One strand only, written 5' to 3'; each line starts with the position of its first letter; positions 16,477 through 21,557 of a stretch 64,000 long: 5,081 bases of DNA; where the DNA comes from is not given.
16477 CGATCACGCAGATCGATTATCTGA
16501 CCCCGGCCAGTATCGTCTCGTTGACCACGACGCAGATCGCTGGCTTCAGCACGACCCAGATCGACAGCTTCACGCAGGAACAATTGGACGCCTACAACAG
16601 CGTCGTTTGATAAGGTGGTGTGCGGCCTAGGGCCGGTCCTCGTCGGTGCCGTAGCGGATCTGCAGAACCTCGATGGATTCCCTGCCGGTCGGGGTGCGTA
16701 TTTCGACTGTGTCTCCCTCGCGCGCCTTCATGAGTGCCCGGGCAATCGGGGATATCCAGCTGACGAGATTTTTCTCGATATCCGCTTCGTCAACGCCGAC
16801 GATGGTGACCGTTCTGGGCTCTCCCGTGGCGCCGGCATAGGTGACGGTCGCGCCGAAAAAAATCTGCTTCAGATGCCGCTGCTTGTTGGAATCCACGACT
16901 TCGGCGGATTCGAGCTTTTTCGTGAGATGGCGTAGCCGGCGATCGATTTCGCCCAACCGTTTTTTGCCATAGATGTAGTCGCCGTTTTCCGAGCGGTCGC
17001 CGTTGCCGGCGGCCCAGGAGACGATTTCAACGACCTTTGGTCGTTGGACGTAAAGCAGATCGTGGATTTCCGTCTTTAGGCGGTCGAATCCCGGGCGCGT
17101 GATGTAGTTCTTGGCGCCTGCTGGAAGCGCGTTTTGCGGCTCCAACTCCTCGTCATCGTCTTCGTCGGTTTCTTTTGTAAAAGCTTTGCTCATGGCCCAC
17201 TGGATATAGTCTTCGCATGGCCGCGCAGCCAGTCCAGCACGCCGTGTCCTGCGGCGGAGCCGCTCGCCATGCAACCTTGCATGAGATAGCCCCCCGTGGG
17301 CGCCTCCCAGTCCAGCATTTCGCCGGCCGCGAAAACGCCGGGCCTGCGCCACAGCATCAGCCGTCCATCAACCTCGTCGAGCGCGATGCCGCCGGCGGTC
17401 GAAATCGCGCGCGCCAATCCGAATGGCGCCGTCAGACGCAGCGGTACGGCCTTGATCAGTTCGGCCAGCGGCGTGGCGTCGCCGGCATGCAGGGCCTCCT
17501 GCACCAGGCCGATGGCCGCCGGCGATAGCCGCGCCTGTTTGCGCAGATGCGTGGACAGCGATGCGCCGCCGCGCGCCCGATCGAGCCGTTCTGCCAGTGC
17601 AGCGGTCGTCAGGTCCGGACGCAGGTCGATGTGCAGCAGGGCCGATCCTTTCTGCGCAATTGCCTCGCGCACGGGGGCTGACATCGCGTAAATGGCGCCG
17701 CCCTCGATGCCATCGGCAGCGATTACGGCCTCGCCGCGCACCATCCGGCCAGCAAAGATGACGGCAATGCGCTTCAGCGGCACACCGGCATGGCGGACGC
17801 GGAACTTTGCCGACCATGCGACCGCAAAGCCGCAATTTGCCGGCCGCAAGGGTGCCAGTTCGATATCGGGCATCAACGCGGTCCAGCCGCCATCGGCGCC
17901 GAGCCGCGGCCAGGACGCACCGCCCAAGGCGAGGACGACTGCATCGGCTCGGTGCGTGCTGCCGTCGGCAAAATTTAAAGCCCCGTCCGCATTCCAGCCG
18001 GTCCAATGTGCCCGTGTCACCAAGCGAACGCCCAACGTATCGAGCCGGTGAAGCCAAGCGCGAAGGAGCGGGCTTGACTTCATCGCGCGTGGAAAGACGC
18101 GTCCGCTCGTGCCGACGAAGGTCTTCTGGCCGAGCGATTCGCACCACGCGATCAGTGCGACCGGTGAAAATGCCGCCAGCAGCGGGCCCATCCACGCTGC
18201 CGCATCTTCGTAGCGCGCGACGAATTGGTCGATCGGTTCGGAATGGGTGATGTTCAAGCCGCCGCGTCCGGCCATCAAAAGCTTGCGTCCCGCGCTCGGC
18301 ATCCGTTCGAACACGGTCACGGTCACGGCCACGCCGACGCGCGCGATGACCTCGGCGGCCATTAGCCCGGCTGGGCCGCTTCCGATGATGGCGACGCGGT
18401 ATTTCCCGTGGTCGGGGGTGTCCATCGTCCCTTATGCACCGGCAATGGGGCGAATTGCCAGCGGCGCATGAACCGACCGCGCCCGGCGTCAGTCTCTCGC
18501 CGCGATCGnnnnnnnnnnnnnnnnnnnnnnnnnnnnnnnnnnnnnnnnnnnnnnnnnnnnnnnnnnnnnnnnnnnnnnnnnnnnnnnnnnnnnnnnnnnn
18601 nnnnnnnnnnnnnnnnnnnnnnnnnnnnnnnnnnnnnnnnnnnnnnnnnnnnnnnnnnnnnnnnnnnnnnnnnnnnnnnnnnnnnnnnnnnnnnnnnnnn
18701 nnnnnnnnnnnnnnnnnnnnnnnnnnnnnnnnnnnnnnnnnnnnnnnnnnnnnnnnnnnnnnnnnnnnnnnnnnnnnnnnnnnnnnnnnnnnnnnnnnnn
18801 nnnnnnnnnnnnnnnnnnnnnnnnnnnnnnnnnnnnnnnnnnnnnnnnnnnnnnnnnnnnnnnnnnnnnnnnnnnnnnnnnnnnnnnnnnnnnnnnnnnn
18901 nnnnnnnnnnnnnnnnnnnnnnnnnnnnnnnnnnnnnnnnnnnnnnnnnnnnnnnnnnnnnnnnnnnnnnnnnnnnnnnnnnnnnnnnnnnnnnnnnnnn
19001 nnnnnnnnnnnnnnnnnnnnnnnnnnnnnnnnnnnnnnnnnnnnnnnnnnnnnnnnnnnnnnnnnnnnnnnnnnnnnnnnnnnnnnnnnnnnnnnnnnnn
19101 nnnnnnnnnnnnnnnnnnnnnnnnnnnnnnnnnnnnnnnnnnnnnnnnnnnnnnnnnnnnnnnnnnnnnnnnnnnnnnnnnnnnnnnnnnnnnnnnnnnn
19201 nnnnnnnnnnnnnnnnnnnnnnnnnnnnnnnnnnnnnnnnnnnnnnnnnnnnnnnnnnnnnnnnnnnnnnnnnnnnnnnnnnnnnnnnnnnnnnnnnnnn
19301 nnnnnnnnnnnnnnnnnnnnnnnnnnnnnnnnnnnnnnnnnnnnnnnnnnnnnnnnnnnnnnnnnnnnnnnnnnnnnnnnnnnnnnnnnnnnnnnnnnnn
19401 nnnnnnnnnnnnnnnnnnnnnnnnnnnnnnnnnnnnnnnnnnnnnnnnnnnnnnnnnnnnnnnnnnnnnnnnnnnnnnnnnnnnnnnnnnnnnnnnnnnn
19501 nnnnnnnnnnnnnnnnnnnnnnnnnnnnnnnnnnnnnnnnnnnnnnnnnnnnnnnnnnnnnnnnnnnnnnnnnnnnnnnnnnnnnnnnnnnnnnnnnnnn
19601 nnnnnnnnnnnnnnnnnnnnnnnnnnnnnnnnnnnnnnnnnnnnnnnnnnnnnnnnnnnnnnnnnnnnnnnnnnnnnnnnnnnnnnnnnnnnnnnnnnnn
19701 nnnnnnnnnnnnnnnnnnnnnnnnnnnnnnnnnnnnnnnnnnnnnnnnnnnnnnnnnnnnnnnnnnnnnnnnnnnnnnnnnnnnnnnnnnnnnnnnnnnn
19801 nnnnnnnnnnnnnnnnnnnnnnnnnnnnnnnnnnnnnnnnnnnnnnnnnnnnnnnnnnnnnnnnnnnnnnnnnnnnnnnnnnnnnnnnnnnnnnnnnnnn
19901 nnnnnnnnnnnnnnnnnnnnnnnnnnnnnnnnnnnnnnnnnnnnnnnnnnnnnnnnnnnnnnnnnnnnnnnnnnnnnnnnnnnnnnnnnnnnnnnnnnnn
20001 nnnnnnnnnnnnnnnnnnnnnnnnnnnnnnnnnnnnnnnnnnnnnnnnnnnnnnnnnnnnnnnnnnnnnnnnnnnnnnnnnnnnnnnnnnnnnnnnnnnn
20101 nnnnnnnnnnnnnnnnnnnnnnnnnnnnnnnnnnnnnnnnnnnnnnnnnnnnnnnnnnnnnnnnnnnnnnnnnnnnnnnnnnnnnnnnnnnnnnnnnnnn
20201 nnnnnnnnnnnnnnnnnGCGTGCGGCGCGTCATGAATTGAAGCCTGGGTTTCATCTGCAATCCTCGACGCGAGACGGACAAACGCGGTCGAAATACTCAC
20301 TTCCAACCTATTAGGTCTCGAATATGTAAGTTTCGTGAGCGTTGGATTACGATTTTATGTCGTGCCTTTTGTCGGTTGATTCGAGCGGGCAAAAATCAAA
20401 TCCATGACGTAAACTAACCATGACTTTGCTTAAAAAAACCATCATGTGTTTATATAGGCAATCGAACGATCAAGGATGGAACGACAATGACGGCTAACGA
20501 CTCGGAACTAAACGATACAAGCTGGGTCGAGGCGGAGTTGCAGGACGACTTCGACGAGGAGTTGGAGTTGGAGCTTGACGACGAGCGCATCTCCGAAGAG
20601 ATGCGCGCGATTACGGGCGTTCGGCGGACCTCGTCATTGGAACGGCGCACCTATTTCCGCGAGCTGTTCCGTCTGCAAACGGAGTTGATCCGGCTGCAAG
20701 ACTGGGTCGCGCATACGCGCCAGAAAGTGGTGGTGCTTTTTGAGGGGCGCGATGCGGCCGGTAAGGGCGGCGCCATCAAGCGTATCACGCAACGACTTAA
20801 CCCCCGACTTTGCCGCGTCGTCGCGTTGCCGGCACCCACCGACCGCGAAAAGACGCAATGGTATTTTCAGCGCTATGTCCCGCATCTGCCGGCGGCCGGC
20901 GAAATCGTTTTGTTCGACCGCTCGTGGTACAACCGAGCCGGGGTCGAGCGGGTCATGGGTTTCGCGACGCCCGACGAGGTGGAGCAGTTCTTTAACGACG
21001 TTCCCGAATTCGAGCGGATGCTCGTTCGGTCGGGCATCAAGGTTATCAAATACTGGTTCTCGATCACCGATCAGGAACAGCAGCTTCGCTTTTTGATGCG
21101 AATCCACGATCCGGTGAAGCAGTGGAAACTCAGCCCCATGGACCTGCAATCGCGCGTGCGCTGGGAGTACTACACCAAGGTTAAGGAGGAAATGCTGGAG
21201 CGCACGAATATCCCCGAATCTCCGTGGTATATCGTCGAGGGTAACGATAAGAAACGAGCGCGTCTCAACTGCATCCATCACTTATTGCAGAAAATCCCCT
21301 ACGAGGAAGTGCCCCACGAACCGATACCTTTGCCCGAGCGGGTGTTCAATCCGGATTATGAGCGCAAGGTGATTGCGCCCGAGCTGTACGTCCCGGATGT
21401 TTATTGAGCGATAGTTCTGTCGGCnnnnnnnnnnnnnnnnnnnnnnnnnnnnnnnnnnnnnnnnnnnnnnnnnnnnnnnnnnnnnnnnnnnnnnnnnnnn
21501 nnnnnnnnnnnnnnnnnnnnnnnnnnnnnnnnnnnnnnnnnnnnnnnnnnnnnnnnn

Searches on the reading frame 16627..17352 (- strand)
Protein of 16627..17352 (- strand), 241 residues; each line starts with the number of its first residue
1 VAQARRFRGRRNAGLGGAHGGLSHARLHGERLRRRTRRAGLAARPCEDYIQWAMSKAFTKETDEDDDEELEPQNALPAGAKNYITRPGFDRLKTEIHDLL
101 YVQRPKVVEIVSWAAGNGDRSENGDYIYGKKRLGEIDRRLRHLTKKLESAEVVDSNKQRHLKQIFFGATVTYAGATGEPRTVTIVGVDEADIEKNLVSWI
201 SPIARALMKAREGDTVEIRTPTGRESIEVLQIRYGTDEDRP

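Call 17: search_protein_families(library=pfam, proteins=[window:16627-17352:-], max_evalue=0.01)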
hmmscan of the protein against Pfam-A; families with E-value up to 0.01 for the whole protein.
window:16627-17352:- (241 aa): 2 families
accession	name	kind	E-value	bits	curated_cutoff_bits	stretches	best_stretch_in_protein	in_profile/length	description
PF01272.25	GreA_GreB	-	1.4e-24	86.2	26.9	1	162-234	4-77/77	Transcription elongation factor, GreA/GreB, C-term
PF03449.20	GreA_GreB_N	-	3.2e-22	78.9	24.5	1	82-152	1-71/71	Transcription elongation factor, N-terminal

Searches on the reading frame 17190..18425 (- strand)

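Call 17: search_protein_families(library=pfam, proteins=[window:17190-18425:-], max_evalue=0.01)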
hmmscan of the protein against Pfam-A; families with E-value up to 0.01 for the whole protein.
window:17190-18425:- (411 aa): 10 families
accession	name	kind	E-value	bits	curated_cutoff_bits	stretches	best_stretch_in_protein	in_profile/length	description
PF03486.20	HI0933_like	-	8.8e-65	219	50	1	10-394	2-243/244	HI0933-like protein Rossmann domain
PF22780.1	HI0933_like_1st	-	2.5e-22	79.9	27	1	194-341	1-164/165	HI0933-like protein barrel and H2TH domain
PF07992.20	Pyr_redox_2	-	6.7e-07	29.4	26.1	1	9-37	1-29/291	Pyridine nucleotide-disulphide oxidoreductase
PF01494.25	FAD_binding_3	-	8.8e-06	25.6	22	1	9-42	2-33/349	FAD binding domain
PF13454.12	NAD_binding_9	-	1.4e-05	25.5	21.8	1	12-168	1-153/155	FAD-NAD(P)-binding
PF00070.33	Pyr_redox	-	0.00012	22.9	22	1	10-44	1-33/82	Pyridine nucleotide-disulphide oxidoreductase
PF01266.30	DAO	-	0.00015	21.9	27.9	0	116-175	147-209/353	FAD dependent oxidoreductase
PF13450.12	NAD_binding_8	-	0.00042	21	21.9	1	13-46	1-32/68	NAD(P)-binding Rossmann-like domain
PF00890.30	FAD_binding_2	-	0.00067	19.4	20.4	1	11-75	2-67/414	FAD binding domain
PF01946.23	Thi4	-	0.0014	18.3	26.2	1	10-54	19-62/235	Thi4 family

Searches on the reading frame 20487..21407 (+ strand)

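Call 17: search_protein_families(library=pfam, proteins=[window:20487-21407:+], max_evalue=0.01)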
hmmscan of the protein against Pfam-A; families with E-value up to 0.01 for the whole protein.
window:20487-21407:+ (306 aa): 1 family
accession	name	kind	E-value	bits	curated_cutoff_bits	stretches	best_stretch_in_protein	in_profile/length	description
PF03976.20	PPK2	-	4.4e-107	357.3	22.3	1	51-276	2-227/229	Polyphosphate kinase 2 (PPK2)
